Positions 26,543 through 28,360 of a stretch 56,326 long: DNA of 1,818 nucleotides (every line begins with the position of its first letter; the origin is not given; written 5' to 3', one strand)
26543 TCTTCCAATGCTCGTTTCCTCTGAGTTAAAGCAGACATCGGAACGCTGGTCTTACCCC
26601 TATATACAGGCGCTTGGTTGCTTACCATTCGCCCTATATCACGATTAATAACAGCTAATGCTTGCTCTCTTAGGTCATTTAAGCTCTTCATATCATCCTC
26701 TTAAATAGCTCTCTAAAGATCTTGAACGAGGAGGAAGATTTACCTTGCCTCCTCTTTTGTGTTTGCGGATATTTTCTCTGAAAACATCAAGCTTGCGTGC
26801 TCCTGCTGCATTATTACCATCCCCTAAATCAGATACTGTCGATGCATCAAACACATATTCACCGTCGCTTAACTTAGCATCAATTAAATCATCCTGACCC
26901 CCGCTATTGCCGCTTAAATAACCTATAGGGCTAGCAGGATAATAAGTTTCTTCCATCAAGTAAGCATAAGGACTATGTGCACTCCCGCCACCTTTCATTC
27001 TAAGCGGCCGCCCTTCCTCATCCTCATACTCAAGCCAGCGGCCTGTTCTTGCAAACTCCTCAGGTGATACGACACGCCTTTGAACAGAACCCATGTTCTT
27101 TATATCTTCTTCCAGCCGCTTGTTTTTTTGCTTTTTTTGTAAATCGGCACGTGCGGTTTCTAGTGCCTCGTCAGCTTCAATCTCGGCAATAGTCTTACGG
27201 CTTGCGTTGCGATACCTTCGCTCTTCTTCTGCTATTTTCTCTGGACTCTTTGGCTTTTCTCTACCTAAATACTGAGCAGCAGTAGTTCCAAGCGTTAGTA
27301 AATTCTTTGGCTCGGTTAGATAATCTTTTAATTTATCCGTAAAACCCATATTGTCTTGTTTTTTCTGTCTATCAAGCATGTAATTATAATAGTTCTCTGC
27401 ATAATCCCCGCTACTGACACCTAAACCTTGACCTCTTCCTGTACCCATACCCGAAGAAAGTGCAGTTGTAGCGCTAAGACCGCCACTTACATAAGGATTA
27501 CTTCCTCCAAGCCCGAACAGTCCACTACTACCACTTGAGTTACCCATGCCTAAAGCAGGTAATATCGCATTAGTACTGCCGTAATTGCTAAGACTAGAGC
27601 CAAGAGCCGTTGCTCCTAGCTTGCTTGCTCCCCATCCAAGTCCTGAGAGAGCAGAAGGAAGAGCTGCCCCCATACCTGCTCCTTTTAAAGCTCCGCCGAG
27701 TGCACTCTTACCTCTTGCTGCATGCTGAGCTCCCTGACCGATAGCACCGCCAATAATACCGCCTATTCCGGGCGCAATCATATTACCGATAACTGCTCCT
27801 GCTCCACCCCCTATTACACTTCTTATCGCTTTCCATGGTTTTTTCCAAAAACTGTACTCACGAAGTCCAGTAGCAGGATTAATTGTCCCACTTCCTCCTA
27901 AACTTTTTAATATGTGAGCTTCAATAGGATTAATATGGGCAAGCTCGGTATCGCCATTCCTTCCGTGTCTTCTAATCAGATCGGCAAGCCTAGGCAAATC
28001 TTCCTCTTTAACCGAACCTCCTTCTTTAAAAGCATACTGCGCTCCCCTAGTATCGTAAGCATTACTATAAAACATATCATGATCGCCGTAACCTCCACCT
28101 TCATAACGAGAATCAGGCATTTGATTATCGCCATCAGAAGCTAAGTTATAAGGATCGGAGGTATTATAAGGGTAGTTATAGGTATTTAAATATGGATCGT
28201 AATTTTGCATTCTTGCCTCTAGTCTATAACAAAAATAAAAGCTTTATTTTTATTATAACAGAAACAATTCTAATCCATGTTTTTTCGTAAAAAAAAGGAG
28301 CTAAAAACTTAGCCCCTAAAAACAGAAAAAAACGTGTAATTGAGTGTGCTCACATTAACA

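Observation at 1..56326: Window closes into a ~56.3-kb circle that looks like a podovirus-type phage-plasmid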

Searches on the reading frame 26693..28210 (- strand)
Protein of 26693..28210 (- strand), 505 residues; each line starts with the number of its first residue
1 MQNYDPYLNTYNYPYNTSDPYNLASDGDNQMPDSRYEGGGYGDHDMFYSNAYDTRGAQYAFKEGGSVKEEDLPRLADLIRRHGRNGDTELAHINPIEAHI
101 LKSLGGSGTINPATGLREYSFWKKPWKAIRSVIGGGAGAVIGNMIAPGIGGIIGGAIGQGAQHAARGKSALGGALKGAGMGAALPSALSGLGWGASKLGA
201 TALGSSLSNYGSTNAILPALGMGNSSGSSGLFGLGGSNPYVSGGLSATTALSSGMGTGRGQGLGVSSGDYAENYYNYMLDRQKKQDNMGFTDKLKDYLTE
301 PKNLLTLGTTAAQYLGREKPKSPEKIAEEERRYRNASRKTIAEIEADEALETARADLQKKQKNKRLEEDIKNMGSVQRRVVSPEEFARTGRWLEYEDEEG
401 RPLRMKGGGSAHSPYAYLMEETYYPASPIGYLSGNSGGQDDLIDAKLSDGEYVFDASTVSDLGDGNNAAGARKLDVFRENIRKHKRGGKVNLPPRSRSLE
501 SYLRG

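Call 22: search_protein_families(library=pfam, max_evalue=0.01, proteins=[window:26693-28210:-])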
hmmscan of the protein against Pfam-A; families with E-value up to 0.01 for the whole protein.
window:26693-28210:- (505 aa): 0 families

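Call 68: search_dna_similar(query=window:26693-28210:-, collection=phages, mode=protein, max_rows=25, max_evalue=0.001)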
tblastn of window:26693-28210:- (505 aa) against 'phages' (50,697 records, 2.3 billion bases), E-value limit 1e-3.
Records with a match: 9; places in all: 9; records where one place covers at least 80% of the query: 0.
Best place of each record, by identity: 60-80% 2; <60% 7.
By first word of the organism name: Caulobacter 4; Bacteriophage 2; Phage 1; Methylophilales 1; Caudoviricetes 1.
By host as written in the record: Caulobacter vibrioides CB15 3; - 3; Caulobacter vibrioides 1; Gammaproteobacteria 1; Methylophilales bacterium H5P1 1.
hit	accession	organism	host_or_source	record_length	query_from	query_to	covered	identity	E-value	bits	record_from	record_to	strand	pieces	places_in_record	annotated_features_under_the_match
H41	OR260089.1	Caulobacter phage GB2A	Caulobacter vibrioides CB15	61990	430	505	15%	46.9%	5e-9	65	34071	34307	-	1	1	tail length tape measure protein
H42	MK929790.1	Caulobacter phage RW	Caulobacter vibrioides CB15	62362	430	505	15%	46.9%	5e-9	65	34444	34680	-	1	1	hypothetical protein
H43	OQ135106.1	Caulobacter phage RLK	Caulobacter vibrioides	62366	430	505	15%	46.9%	5e-9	65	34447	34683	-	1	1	RLK_gp066c: hypothetical protein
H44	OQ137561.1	Caulobacter phage KcrB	Caulobacter vibrioides CB15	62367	430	505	15%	46.9%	5e-9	65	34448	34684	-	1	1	KcrB_gp066c: hypothetical protein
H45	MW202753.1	Bacteriophage sp.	Manatee Spring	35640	71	119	10%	63.3%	6e-9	65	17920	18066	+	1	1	hypothetical protein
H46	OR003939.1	Phage DSL-LC04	Gammaproteobacteria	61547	75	131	11%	52.6%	3e-10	69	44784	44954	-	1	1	tail tape measure protein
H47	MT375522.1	Methylophilales phage Venkman EXVC282S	Methylophilales bacterium H5P1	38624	75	119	9%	66.7%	2e-8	63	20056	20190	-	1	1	hypothetical protein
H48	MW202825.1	Bacteriophage sp.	Manatee Spring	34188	71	119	10%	57.1%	1e-4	51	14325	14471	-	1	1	none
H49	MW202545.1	Caudoviricetes sp.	Manatee Spring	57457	443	504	12%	44.4%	1e-7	61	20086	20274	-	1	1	hypothetical protein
